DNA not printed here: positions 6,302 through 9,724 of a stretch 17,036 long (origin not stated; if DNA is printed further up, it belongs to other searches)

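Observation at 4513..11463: Efflux operon with OMF and RND permease but no periplasmic adaptor (MFP) gene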

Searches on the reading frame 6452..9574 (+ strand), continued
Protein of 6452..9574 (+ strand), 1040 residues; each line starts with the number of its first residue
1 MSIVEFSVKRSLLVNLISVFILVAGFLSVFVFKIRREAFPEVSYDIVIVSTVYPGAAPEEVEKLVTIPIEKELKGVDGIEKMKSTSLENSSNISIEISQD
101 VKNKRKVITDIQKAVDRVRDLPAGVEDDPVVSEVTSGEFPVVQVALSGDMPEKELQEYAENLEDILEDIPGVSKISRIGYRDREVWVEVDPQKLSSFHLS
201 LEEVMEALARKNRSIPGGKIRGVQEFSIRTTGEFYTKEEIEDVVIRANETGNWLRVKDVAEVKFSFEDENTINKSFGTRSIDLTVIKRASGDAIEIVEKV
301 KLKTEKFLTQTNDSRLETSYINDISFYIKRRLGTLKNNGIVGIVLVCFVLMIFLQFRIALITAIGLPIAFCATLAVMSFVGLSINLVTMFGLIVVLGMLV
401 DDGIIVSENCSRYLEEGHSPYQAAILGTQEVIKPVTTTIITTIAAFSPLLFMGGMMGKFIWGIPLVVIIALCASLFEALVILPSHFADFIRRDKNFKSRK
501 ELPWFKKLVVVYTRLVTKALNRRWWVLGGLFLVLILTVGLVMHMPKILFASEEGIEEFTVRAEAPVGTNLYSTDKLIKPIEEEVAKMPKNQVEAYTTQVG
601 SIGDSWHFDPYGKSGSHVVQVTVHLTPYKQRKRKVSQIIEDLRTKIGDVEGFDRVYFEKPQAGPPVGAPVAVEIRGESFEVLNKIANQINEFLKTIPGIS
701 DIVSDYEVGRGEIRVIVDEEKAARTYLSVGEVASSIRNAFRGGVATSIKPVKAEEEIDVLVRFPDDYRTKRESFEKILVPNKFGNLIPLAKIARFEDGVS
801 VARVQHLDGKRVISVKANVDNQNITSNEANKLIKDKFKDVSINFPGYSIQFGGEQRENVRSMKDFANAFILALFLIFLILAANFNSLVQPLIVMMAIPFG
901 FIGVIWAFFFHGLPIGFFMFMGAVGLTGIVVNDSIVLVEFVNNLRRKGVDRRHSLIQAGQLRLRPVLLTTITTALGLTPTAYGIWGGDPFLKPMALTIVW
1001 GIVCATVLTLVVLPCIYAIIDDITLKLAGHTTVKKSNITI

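Call 35: find_homologous_proteins(query=L082:19755-20759:+)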
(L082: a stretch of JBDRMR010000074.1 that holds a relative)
Query L082:19755-20759:+ (334 aa): 6344 proteins with E <= 0.001 among 8000 candidates; the best 120 are listed.
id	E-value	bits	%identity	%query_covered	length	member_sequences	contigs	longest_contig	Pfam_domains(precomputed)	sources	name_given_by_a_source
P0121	1.5e-197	673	100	96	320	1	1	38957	PF25973.1,PF25967.1,PF25917.1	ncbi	ncbi:MAG: efflux RND transporter periplasmic adaptor subunit [Candidatus Omnitrophota bacterium]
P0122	4.2e-160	550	82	96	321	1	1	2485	PF25973.1,PF25984.1,PF25967.1,PF25919.1,PF25917.1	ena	-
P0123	9.9e-157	539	82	96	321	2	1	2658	PF25973.1,PF26002.1,PF25990.1,PF25967.1,PF25917.1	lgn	-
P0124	1.1e-156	539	81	88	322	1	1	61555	PF25973.1,PF25984.1,PF25989.1,PF00364.29,PF25990.1,PF25967.1,PF25919.1,PF25917.1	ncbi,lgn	-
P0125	5.9e-156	537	79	96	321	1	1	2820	PF25973.1,PF25984.1,PF25989.1,PF00364.29,PF25967.1,PF25919.1,PF25917.1,PF25975.1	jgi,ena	-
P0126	4.4e-154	530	77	96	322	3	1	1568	PF25973.1,PF25989.1,PF25990.1,PF25967.1,PF25917.1,PF25975.1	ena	-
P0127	4.5e-154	530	78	96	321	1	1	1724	PF25973.1,PF25984.1,PF25989.1,PF00364.29,PF25990.1,PF25967.1,PF25919.1,PF25917.1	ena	-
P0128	1.1e-152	526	78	96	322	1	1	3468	PF25973.1,PF25989.1,PF25990.1,PF25967.1,PF25917.1,PF25975.1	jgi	jgi:macrolide-specific efflux system membrane fusion protein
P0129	6.0e-152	523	76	96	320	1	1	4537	PF25973.1,PF25990.1,PF25967.1,PF25917.1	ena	-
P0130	1.1e-150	519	76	96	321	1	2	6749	PF25973.1,PF26002.1,PF25989.1,PF00364.29,PF25990.1,PF25967.1,PF25917.1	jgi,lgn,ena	-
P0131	1.1e-150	519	75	96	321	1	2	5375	PF25973.1,PF26002.1,PF25989.1,PF00364.29,PF25990.1,PF25967.1,PF25917.1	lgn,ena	-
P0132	1.3e-148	512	76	95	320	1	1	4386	PF25973.1,PF26002.1,PF25989.1,PF00364.29,PF25990.1,PF25967.1,PF25917.1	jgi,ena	-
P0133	2.1e-148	512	76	96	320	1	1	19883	PF25973.1,PF00364.29,PF25990.1,PF25967.1,PF25917.1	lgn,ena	-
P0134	2.0e-147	509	76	96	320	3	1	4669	PF25973.1,PF25984.1,PF00364.29,PF25990.1,PF25967.1,PF25917.1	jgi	-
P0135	3.8e-147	508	75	96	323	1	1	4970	PF25973.1,PF26002.1,PF25990.1,PF25967.1,PF25917.1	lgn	-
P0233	4.2e-134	465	67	96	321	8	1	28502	PF25973.1,PF25984.1,PF26002.1,PF25989.1,PF00364.29,PF25990.1,PF25967.1,PF25917.1,PF25975.1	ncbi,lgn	-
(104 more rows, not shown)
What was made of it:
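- Close relatives of that MFP are very widespread (call 35).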

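Call 46: search_protein_representatives(protein=window:6452-9574:+)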
Query: 1040 residues. Proteins with E-value up to 0.001 (for the whole library): 72375; up to 1e-10: 36122; up to 1e-30: 13514. The best 150 are listed.
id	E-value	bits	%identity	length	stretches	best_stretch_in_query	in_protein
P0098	0.0e+00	1479.9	64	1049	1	1-1036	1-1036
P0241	0.0e+00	1190.1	54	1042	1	1-1037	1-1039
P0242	2.1e-290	982.4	47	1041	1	5-1028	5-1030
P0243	2.2e-287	972.4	45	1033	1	3-1035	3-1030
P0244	6.6e-280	947.7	44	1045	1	13-1029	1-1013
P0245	5.9e-277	937.9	45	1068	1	3-1024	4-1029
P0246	2.7e-276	935.7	44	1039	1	2-1027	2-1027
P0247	2.2e-269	912.8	43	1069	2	1-502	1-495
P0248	2.5e-269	912.7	43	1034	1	2-1030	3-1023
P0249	1.8e-266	903.2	44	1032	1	1-1024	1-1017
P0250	1.0e-261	887.5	43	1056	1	3-1024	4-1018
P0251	3.8e-261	885.6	44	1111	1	3-1029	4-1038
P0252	4.4e-258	875.4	45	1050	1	1-1033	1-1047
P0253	2.9e-257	872.7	44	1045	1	3-1023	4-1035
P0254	3.6e-254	862.5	45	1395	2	3-646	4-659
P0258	1.3e-241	820.9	43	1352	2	6-645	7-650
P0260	4.7e-238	809.1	42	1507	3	151-647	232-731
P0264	1.9e-233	793.9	42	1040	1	4-1027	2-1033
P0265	2.3e-233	793.6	42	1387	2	2-647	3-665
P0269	1.9e-231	787.3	40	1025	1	1-1026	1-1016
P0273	8.7e-230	781.8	42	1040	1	1-1025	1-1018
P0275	1.3e-227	774.5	41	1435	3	154-648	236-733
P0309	1.9e-211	721.1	36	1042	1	3-1024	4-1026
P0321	1.5e-205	701.6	38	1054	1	3-1024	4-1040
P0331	5.4e-201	686.5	42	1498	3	152-646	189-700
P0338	1.8e-199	681.4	38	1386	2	3-646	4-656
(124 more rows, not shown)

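Call 49: find_encoding_contigs(protein=P0242, flank=8000, max_places=2)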
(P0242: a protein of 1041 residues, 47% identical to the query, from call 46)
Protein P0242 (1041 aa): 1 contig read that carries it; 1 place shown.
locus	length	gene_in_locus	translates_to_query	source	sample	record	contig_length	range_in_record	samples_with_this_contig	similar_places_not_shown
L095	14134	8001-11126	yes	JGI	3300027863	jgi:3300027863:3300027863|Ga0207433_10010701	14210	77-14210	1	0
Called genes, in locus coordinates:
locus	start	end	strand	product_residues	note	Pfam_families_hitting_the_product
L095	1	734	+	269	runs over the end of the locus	?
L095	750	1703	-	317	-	PF08239:SH3_3 (faint)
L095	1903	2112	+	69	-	-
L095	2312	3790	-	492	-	PF13173:AAA_14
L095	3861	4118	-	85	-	PF05635:23S_rRNA_IVP (weak)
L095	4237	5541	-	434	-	PF00390:malic, PF03949:Malic_M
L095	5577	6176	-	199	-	PF01551:Peptidase_M23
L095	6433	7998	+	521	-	PF02321:OEP (faint)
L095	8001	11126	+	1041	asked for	PF00873:ACR_tran, PF02355:SecD_SecF_C (faint)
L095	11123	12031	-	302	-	PF02511:Thy1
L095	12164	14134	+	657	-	?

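Call 50: find_encoding_contigs(protein=P0245, flank=8000, max_places=2)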
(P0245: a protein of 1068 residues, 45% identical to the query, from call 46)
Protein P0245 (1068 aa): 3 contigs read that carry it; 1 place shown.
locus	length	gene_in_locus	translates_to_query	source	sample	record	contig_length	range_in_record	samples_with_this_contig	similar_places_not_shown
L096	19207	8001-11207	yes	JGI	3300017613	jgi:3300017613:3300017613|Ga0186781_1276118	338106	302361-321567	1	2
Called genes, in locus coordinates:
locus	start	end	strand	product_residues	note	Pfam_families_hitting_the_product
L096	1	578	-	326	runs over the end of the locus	-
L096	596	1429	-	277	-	PF01842:ACT, PF00551:Formyl_trans_N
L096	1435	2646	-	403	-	PF00528:BPD_transp_1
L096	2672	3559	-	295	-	PF00528:BPD_transp_1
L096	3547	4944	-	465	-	PF01547:SBP_bac_1, PF13416:SBP_bac_8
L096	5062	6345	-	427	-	PF07690:MFS_1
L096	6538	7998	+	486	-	PF02321:OEP (weak)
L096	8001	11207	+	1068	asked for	PF00873:ACR_tran, PF02355:SecD_SecF_C (weak)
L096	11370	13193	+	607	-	PF03109:ABC1 (faint), PF00069:Pkinase, PF07714:PK_Tyr_Ser-Thr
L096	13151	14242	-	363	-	PF01264:Chorismate_synt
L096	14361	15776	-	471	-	PF01964:ThiC_Rad_SAM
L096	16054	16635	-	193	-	-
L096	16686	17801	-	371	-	PF00155:Aminotran_1_2, PF01041:DegT_DnrJ_EryC1, PF01053:Cys_Met_Meta_PP (weak)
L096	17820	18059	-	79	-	-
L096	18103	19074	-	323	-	-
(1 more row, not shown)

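Call 51: search_protein_families(library=pfam, proteins=[P0254, P0258, P0260, P0265, P0275, P0331, P0338], max_evalue=0.001)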
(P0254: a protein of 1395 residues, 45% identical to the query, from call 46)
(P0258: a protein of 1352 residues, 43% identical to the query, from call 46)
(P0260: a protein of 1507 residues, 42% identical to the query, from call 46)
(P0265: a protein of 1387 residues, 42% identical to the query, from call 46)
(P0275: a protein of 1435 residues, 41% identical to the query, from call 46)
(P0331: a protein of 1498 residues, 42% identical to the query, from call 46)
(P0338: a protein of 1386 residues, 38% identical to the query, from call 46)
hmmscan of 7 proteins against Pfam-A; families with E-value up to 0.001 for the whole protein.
P0254 (1395 aa): 4 families
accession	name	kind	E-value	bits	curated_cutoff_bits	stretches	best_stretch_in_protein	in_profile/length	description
PF00873.25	ACR_tran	-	1.6e-190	635.7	28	2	5-659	2-644/1021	AcrB/AcrD/AcrF family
PF02355.23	SecD_SecF_C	-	2.2e-07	30.9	20.5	1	348-494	36-181/189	Protein export membrane protein SecD/SecF, C-terminal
PF25174.1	Beta-prop_THOC3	-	0.00019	21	305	0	869-958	60-149/272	THOC3 beta-propeller domain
PF03176.21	MMPL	-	0.00073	19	20.5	0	1178-1351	128-301/333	MMPL family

P0258 (1352 aa): 3 families
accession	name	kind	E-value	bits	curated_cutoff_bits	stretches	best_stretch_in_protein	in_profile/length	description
PF00873.25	ACR_tran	-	3.9e-195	651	28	2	5-653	2-646/1021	AcrB/AcrD/AcrF family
PF03176.21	MMPL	-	1.7e-08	34.3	20.5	1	1143-1325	112-296/333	MMPL family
PF02355.23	SecD_SecF_C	-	1.6e-05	24.9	20.5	1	342-488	35-182/189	Protein export membrane protein SecD/SecF, C-terminal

P0260 (1507 aa): 17 families
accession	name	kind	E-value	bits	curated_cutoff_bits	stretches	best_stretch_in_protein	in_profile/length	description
PF00873.25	ACR_tran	-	4.1e-169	564.8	28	3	206-736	122-650/1021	AcrB/AcrD/AcrF family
PF16755.11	Beta-prop_NUP159_NUP214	-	2.2e-11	44.1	29.6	2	921-1031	52-169/366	NUP159/214 beta propeller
PF25174.1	Beta-prop_THOC3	-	5.4e-09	35.9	305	1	925-1020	44-139/272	THOC3 beta-propeller domain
PF13570.13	Beta-prop_ACSF4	-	6.4e-09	36.1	133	1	927-1032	48-156/329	Beta-alanine-activating enzyme, beta-propeller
PF25173.1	Beta-prop_WDR3_1st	-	1.4e-08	35.1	154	1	924-1027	26-130/184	WDR3 first beta-propeller domain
PF24814.1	WD40_Prp19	-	2.6e-08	33.7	320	1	789-1010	16-218/281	Prp19 WD40 domain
PF24796.1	WDR55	-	7.2e-08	32.3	200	0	928-1026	54-153/296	WDR55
PF24807.1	WD40_CDC20-Fz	-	1.3e-07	31.6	200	0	923-1010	47-132/292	CDC20/Fizzy WD40 domain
PF25171.1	Beta-prop_WDR36-Utp21_1st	-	2.2e-07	31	80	0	927-1026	150-252/266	WDR36/Utp21 first beta-propeller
PF23414.1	Beta-prop_EML_2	-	2.6e-07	30.7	90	0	792-901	10-117/266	Echinoderm microtubule-associated protein second beta-propeller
PF25168.1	Beta-prop_WDR36-Utp21_2nd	-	1.3e-06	28.4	84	0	926-971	239-284/335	WDR36/Utp21 second beta-propeller domain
PF12894.13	ANAPC4_WD40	-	2.5e-06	28.1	22.9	0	913-970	24-81/91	Anaphase-promoting complex subunit 4 WD40 domain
PF24817.1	WD40_WDHD1_1st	-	1.3e-05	25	109.9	1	789-1011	55-264/291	WDHD1 first WD40 domain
PF25172.1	Beta-prop_WDR3_2nd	-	9.3e-05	22.2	140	1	787-968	7-174/293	WDR3 second beta-propeller domain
PF03176.21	MMPL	-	0.00031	20.2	20.5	1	1244-1425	121-302/333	MMPL family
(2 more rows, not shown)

P0265 (1387 aa): 5 families
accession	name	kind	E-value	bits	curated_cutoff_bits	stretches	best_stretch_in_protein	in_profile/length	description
PF00873.25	ACR_tran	-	4.6e-183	611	28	2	4-668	1-648/1021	AcrB/AcrD/AcrF family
PF24817.1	WD40_WDHD1_1st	-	1.7e-07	31.1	109.9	1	722-902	54-218/291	WDHD1 first WD40 domain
PF03176.21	MMPL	-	1.9e-07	30.8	20.5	1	1201-1363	144-302/333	MMPL family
PF25174.1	Beta-prop_THOC3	-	3.1e-06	26.8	305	0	862-962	48-148/272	THOC3 beta-propeller domain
PF24796.1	WDR55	-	0.00017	21.2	200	0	706-830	88-210/296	WDR55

P0275 (1435 aa): 3 families
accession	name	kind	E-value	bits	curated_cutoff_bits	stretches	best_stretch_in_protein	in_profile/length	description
PF00873.25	ACR_tran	-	7.5e-186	620.3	28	3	195-740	116-653/1021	AcrB/AcrD/AcrF family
PF03176.21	MMPL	-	1.4e-07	31.3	20.5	1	1210-1424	89-301/333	MMPL family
PF02355.23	SecD_SecF_C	-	6.1e-07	29.5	20.5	1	1271-1417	38-178/189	Protein export membrane protein SecD/SecF, C-terminal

P0331 (1498 aa): 1 family
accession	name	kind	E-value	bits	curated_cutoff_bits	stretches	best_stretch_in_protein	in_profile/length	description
PF00873.25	ACR_tran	-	5e-164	548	28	2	4-701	1-645/1021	AcrB/AcrD/AcrF family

P0338 (1386 aa): 7 families
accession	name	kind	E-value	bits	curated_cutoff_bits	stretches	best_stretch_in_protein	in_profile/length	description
PF00873.25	ACR_tran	-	2.7e-172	575.4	28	2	5-657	2-645/1021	AcrB/AcrD/AcrF family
PF03176.21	MMPL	-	1.4e-10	41.1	20.5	2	1169-1352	119-302/333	MMPL family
PF02355.23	SecD_SecF_C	-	4e-08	33.3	20.5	1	1190-1353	28-187/189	Protein export membrane protein SecD/SecF, C-terminal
PF13570.13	Beta-prop_ACSF4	-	7.8e-05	22.7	133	0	851-964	136-247/329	Beta-alanine-activating enzyme, beta-propeller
PF24805.1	EIF3I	-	9.9e-05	22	200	1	834-943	132-241/324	EIF3I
PF25174.1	Beta-prop_THOC3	-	0.00029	20.4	305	0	849-938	130-219/272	THOC3 beta-propeller domain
PF23414.1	Beta-prop_EML_2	-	0.00056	19.8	90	0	830-913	22-103/266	Echinoderm microtubule-associated protein second beta-propeller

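Call 53: find_encoding_contigs(protein=P0269, flank=8000, max_places=2)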
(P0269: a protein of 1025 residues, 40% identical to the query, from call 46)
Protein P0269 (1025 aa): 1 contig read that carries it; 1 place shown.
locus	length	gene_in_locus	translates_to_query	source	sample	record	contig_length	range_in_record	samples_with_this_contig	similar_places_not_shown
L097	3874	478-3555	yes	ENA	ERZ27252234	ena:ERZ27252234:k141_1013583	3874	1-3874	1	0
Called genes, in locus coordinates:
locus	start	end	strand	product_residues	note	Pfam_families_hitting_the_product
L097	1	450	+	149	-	?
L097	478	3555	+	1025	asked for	PF00873:ACR_tran, PF03176:MMPL (faint), PF02355:SecD_SecF_C (faint)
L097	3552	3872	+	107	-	?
